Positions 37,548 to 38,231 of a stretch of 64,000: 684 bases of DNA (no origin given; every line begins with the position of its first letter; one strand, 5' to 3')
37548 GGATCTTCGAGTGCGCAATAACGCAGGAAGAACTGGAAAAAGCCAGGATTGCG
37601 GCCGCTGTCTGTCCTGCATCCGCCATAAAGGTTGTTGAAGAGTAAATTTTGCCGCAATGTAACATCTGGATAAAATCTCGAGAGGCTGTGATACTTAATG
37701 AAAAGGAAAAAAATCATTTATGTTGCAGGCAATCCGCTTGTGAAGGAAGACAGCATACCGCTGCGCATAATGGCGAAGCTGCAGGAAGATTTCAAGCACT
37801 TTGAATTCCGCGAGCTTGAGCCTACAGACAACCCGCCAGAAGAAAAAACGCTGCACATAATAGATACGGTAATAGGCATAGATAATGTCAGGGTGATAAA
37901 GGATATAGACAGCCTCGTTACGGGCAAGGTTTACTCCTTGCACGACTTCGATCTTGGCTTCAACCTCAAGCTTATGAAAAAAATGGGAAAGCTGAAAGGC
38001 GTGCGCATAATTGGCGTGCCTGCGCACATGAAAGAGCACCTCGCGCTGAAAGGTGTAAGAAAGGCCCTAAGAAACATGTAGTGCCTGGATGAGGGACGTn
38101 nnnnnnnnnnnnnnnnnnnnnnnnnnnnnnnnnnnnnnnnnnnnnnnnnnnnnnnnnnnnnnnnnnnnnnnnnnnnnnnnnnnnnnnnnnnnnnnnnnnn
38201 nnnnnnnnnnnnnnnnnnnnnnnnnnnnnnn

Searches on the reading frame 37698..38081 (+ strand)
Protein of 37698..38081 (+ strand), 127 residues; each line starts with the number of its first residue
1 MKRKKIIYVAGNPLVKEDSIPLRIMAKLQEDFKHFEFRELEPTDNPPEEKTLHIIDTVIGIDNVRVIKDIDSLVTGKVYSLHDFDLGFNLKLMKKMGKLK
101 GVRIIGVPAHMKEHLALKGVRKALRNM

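Call 3: search_protein_families(library=pfam, proteins=[window:37698-38081:+], max_evalue=0.01)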
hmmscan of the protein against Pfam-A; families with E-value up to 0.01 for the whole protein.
window:37698-38081:+ (127 aa): 0 families

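Call 4: search_protein_families(library=ncbifam, proteins=[window:37698-38081:+], max_evalue=0.01)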
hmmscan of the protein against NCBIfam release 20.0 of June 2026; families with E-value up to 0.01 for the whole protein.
window:37698-38081:+ (127 aa): 0 families

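Call 60: search_solved_structures(query=A3, max_evalue=1, show_alignments=1)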
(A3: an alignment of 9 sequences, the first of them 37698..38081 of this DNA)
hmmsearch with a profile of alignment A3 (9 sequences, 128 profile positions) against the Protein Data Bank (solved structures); distinct sequences matched with E-value up to 1: 8.
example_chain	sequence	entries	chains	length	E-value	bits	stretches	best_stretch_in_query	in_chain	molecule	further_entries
5jy5_A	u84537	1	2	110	0.056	16.4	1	24-75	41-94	Thioredoxin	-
2n3z_A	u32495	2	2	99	0.25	14.3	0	85-119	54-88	OR446 | De novo designed protein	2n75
5lj3_S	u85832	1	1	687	0.32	14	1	23-71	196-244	CLF1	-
6exn_S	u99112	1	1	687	0.32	13.9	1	23-71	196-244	Pre-mRNA-splicing factor CLF1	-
5lj5_S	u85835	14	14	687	0.32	13.9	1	23-71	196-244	Pre-mRNA-splicing factor CLF1 | CLF1 isoform 1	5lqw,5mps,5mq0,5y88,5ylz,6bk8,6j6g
5wsg_d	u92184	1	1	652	0.54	13.2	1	23-71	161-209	Pre-mRNA-splicing factor CLF1,Pre-mRNA-splicing factor CLF1,Clf1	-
5gm6_d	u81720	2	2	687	0.56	13.2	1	23-71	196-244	Pre-mRNA-splicing factor CLF1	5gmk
6llq_A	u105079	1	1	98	0.97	12.4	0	21-46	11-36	VAL88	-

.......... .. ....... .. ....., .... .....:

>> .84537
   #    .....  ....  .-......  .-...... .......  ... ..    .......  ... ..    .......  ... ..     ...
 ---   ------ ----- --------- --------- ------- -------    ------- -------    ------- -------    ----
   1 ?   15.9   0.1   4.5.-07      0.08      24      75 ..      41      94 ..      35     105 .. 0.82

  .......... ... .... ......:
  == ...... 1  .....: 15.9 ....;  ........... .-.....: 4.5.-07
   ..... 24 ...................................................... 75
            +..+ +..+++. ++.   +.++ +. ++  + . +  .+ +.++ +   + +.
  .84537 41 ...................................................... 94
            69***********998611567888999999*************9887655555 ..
